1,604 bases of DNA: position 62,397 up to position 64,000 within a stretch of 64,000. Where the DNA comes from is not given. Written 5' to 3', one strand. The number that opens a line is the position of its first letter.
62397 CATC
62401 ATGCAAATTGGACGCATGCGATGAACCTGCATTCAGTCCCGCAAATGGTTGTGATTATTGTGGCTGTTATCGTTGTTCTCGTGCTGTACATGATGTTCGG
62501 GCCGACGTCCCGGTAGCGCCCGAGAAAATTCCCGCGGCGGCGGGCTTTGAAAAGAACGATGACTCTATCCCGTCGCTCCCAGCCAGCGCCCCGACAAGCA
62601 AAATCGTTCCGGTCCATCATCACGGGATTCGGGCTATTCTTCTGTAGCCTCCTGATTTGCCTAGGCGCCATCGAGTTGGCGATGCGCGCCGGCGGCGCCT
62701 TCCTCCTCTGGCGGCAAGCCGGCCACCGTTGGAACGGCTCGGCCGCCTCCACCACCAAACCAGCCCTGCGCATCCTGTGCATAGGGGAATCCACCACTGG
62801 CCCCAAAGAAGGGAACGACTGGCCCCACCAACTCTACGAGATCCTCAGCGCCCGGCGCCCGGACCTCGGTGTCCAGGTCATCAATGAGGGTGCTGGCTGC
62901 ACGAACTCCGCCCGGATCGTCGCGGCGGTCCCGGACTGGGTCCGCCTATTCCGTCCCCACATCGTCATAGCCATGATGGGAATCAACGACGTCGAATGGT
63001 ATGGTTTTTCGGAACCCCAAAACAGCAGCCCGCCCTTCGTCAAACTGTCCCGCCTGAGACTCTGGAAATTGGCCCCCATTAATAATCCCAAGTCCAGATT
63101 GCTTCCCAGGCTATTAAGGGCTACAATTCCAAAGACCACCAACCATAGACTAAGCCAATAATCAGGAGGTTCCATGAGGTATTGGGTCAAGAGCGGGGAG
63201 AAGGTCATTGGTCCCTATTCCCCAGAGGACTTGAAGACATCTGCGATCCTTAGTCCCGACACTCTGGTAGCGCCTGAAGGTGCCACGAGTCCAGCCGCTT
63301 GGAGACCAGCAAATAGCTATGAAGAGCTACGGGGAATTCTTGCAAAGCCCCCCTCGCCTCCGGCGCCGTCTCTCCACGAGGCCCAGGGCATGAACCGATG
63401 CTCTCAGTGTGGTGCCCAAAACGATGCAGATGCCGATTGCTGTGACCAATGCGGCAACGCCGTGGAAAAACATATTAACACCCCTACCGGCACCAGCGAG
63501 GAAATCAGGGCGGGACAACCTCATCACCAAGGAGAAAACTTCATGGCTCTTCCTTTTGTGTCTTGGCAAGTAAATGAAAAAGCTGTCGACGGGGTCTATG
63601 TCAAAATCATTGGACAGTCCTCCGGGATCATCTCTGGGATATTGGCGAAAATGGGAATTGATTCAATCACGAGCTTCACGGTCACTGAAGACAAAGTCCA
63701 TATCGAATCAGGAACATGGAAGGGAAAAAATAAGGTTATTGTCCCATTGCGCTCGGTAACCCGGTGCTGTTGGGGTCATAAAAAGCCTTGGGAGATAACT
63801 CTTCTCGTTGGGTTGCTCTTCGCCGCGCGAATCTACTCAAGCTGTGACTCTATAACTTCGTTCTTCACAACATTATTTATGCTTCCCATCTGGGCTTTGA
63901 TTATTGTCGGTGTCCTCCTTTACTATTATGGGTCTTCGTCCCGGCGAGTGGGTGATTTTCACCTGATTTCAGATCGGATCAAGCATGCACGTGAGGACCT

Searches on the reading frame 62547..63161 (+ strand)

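Call 13: search_protein_families(library=pfam, proteins=[window:62547-63161:+], max_evalue=0.01)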
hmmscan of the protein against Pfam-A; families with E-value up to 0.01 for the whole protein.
window:62547-63161:+ (204 aa): 3 families
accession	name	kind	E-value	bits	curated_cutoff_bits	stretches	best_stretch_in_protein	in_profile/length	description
PF25182.1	NonGDSL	-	1.8e-05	24.6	80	1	68-149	22-107/220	Non-GDSL lipase-like family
PF13472.12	Lipase_GDSL_2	-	5.5e-05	24.2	32.9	1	78-157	1-83/178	GDSL-like Lipase/Acylhydrolase family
PF00657.28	Lipase_GDSL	-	0.0066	17.1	23.6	1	77-160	2-99/208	GDSL-like Lipase/Acylhydrolase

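Call 61: search_protein_families(library=ncbifam, proteins=[window:62547-63161:+], max_evalue=0.00001)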
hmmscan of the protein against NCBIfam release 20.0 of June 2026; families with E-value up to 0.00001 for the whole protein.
window:62547-63161:+ (204 aa): 0 families

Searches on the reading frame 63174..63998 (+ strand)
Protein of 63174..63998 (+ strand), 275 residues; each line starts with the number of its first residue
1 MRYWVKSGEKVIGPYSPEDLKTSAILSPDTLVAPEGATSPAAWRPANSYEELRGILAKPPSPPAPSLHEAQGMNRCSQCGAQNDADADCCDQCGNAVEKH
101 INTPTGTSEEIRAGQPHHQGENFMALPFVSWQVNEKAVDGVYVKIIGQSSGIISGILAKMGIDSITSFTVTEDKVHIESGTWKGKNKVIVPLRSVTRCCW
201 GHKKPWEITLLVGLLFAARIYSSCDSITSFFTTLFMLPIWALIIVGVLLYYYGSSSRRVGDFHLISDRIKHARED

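Call 74: search_protein_families(library=pfam, proteins=[window:63174-63998:+], max_evalue=0.01)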
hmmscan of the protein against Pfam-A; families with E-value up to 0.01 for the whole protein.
seq(275 aa): 3 families
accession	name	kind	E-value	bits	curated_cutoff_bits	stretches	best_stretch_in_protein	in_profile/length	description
PF12773.13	DZR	-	0.00053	20.5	27.3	1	76-96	1-21/45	Double zinc ribbon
PF14237.11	GYF_2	-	0.00054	20.1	25.8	1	3-52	1-50/50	GYF domain 2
PF13248.11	Zn_ribbon_3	-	0.0039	17.1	27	1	73-95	2-24/26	zinc-ribbon domain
